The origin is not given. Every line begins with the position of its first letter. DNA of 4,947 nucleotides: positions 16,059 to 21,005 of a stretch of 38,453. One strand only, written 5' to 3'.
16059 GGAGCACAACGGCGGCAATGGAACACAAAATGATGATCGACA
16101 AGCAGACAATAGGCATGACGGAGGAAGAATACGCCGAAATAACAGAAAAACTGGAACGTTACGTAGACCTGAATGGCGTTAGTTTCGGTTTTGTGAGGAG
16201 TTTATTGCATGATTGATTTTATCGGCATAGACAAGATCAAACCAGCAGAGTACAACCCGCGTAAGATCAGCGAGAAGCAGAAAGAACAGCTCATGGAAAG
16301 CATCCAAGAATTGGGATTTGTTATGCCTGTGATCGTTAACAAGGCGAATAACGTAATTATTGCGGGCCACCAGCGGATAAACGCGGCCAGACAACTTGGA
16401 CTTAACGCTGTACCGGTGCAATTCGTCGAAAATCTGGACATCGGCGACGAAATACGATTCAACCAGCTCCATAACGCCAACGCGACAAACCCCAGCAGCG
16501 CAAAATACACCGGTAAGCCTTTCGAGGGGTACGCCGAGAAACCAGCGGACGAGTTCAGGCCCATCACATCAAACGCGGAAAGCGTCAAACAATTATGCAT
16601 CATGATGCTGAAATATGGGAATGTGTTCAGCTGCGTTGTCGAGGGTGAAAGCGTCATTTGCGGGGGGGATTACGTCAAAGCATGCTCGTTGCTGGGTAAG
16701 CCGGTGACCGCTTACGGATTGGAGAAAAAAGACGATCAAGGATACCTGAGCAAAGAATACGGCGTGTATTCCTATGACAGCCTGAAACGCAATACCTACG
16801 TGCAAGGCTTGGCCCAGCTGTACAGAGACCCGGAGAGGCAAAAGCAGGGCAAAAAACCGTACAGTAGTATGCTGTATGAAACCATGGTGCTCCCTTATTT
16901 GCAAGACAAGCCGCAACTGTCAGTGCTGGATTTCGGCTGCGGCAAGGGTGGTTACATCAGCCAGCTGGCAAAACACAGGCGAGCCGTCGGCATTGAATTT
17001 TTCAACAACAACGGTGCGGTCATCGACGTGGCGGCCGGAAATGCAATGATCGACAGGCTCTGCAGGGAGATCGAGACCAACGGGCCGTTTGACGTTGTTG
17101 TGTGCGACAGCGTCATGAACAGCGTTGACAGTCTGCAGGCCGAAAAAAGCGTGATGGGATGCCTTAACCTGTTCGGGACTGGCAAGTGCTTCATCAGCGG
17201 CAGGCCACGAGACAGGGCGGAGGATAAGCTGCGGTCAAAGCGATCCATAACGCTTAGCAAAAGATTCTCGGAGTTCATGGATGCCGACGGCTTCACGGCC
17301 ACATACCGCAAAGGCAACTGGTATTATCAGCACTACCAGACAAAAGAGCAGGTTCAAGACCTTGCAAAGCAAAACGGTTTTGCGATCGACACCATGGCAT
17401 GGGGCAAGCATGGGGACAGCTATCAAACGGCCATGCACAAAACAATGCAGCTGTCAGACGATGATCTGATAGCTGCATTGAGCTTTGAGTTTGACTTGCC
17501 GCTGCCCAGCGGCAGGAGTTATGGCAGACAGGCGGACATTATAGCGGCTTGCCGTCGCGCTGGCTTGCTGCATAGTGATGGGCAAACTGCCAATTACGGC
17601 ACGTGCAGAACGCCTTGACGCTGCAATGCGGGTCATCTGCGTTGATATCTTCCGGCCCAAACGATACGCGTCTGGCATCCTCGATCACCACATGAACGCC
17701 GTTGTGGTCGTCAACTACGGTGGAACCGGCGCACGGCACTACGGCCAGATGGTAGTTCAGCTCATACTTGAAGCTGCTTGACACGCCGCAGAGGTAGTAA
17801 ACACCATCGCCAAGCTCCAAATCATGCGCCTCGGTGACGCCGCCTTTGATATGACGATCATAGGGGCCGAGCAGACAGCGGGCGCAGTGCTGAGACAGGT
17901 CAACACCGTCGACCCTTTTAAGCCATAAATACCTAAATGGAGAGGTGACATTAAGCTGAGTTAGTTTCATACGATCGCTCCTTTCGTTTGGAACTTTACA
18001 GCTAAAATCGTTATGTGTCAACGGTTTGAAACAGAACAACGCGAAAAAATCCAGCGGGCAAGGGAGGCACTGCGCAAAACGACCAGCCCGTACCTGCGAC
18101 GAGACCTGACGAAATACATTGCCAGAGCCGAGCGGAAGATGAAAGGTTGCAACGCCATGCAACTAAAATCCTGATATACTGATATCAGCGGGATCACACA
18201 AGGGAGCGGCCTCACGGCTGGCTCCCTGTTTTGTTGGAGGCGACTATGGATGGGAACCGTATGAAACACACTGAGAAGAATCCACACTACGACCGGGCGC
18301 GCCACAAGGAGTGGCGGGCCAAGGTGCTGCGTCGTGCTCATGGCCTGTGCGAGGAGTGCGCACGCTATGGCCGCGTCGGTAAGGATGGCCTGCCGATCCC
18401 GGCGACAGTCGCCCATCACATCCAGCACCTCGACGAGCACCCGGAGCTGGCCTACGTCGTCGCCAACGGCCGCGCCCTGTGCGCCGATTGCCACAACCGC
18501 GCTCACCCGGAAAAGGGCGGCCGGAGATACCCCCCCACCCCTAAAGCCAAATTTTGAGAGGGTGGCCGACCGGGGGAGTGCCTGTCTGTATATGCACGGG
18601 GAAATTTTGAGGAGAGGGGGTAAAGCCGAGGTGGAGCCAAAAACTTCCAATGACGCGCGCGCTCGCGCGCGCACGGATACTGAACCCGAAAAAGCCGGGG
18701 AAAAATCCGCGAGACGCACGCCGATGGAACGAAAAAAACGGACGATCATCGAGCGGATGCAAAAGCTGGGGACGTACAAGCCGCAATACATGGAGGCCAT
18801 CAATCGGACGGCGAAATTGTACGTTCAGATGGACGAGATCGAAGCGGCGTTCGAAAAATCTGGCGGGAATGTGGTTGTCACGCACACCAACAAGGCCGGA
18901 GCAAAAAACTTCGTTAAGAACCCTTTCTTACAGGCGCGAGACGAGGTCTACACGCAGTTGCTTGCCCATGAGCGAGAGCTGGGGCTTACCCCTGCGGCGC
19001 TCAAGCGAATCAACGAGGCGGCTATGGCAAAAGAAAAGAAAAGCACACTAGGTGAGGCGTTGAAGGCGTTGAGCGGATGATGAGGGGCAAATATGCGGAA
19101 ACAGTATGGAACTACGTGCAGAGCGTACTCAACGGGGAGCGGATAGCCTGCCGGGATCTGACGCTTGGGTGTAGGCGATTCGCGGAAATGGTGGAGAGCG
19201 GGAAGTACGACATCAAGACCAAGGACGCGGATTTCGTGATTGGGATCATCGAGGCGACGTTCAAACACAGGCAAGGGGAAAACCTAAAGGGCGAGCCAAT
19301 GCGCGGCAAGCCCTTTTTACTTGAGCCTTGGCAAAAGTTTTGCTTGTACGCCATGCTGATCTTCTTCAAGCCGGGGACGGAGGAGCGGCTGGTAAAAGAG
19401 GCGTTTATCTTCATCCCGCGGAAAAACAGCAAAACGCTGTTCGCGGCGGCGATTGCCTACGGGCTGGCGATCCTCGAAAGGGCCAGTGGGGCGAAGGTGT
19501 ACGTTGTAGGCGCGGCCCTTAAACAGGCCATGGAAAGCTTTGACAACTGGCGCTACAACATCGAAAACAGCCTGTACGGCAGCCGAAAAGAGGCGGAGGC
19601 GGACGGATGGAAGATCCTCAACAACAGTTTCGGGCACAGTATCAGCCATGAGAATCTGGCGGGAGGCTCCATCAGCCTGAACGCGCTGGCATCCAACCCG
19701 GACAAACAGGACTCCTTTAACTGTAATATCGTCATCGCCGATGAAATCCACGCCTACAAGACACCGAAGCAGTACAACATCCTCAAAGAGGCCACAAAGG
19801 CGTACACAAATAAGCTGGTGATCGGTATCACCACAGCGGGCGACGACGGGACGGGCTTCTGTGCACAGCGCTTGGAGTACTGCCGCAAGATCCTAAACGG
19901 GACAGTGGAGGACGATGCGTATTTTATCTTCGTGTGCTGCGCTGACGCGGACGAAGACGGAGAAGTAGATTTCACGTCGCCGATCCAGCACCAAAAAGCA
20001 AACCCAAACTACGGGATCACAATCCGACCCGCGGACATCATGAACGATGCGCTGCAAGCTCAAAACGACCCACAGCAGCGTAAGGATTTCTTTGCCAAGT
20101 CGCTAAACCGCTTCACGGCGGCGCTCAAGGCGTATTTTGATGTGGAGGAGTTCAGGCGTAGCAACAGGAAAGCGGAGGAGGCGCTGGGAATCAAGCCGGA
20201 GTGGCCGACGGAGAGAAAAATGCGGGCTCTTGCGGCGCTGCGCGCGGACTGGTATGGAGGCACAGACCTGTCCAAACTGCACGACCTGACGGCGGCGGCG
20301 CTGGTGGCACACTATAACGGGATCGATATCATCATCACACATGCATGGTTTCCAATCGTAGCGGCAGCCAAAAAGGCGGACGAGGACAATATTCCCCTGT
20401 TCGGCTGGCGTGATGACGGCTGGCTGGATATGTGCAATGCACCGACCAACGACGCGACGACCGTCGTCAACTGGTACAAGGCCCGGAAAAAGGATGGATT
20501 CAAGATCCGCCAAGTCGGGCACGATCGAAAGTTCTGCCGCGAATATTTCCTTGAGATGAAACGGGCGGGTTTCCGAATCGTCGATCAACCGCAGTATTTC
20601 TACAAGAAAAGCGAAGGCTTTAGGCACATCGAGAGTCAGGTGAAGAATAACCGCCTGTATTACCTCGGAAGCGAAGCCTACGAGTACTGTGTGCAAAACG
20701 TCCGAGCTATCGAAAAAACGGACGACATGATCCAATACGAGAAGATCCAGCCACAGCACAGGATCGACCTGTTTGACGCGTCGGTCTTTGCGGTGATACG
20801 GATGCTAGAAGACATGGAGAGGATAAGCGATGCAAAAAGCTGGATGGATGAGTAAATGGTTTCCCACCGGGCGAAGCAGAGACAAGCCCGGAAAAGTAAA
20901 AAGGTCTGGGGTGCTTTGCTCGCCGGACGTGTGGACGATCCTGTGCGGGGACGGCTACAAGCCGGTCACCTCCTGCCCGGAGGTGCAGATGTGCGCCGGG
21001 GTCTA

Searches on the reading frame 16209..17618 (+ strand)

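Call 44: search_protein_families(library=pfam, proteins=[window:16209-17618:+], max_evalue=0.01)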
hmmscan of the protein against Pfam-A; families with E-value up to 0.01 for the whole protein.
window:16209-17618:+ (469 aa): 6 families
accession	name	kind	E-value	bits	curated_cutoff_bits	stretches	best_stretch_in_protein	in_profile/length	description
PF02195.25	ParB_N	-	5e-10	39.7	26.3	1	3-71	4-76/95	ParB N-terminal domain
PF13489.12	Methyltransf_23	-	1.9e-05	24.9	27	1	233-311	20-99/164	Methyltransferase domain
PF13847.12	Methyltransf_31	-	0.00019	21.6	27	1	234-308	2-89/145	Methyltransferase domain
PF13649.12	Methyltransf_25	-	0.0019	19.3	27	1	239-308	1-79/97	Methyltransferase domain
PF05175.20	MTS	-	0.0042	17.2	23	1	227-280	23-76/170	Methyltransferase small domain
PF08241.18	Methyltransf_11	-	0.0069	17.4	21.2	0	240-309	1-76/95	Methyltransferase domain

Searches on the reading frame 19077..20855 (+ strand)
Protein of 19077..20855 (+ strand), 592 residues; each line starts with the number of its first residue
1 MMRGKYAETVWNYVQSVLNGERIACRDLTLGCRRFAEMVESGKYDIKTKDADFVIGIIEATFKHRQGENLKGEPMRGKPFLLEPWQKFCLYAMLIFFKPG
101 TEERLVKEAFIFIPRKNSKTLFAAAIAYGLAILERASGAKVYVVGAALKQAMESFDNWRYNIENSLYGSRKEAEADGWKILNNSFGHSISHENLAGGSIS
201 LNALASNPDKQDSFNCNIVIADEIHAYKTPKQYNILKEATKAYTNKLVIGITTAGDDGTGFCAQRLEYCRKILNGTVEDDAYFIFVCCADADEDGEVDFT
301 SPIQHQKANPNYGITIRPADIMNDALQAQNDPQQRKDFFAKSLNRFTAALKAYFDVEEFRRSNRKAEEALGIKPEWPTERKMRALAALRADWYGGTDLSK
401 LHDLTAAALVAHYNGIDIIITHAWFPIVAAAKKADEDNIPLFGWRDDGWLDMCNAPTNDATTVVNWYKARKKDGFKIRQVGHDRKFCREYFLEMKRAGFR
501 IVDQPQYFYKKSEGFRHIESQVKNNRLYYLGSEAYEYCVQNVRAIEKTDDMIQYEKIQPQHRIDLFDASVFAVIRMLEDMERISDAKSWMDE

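Call 42: search_dna_similar(query=window:19077-20855:+, collection=phages, mode=protein, max_rows=12)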
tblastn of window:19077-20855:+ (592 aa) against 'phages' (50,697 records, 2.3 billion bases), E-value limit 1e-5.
Records with a match: 1240; places in all: 1241; records where one place covers at least 80% of the query: 932.
Best place of each record, by identity: 60-80% 4; <60% 1236.
By first word of the organism name: Staphylococcus 202; Vibrio 192; Streptococcus 160; Paenibacillus 110; Ralstonia 58; Bacillus 46; Klebsiella 45; Pseudomonas 35; Clostridium 24; Moraxella 24; and 81 more.
By host as written in the record: - 220; Staphylococcus aureus 58; Ralstonia solanacearum 45; Paenibacillus larvae 42; Klebsiella pneumoniae 25; Moraxella catarrhalis 24; Staphylococcus sp. 18; Paenibacillus larvae ATCC 9545 17; and 474 more.
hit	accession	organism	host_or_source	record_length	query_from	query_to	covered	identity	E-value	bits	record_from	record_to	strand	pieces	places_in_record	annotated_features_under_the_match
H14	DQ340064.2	Geobacillus phage GBSV1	Geobacillus sp. 6k51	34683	1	590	100%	61.4%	0e+0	719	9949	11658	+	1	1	phage terminase | hypothetical protein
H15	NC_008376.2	Geobacillus phage GBSV1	Geobacillus sp. 6k51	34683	1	590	100%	61.4%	0e+0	719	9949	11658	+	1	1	terminase large subunit | terminase small subunit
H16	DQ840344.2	Bacillus phage 1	Bacillus sp. 6k512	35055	1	591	100%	61.3%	0e+0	719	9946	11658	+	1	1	phage terminase | hypothetical protein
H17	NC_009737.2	Bacillus phage 1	Bacillus sp. 6k512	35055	1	591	100%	61.3%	0e+0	719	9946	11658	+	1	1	terminase large subunit | terminase small subunit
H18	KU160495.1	Exiguobacterium phage vB_EauS-123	Exiguobacterium aurantiacum DSM 29719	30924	8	590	98%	58.5%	0e+0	675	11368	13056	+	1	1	terminase-like protein large subunit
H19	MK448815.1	Streptococcus phage Javan585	Streptococcus suis S95N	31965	13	590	98%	48.9%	9e-172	546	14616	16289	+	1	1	terminase large subunit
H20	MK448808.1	Streptococcus phage Javan569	Streptococcus suis GD-0063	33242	13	590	98%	48.7%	5e-172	547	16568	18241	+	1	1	terminase large subunit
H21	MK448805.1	Streptococcus phage Javan563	Streptococcus suis ERR120115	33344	13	590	98%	48.7%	5e-172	547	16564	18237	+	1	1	terminase large subunit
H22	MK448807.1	Streptococcus phage Javan567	Streptococcus suis ERR120214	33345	13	590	98%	48.7%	5e-172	547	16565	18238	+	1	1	terminase large subunit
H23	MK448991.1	Streptococcus phage Javan590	Streptococcus suis T15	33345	13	590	98%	48.7%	5e-172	547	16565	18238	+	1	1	terminase large subunit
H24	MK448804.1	Streptococcus phage Javan553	Streptococcus suis 89-3576-3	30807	13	590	98%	48.7%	1e-171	546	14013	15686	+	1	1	terminase large subunit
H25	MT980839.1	Ruminococcus phage phiRgPS_6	[Ruminococcus] gnavus ATCC 29149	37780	8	590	98%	48.2%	5e-162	518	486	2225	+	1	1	gp2: terminase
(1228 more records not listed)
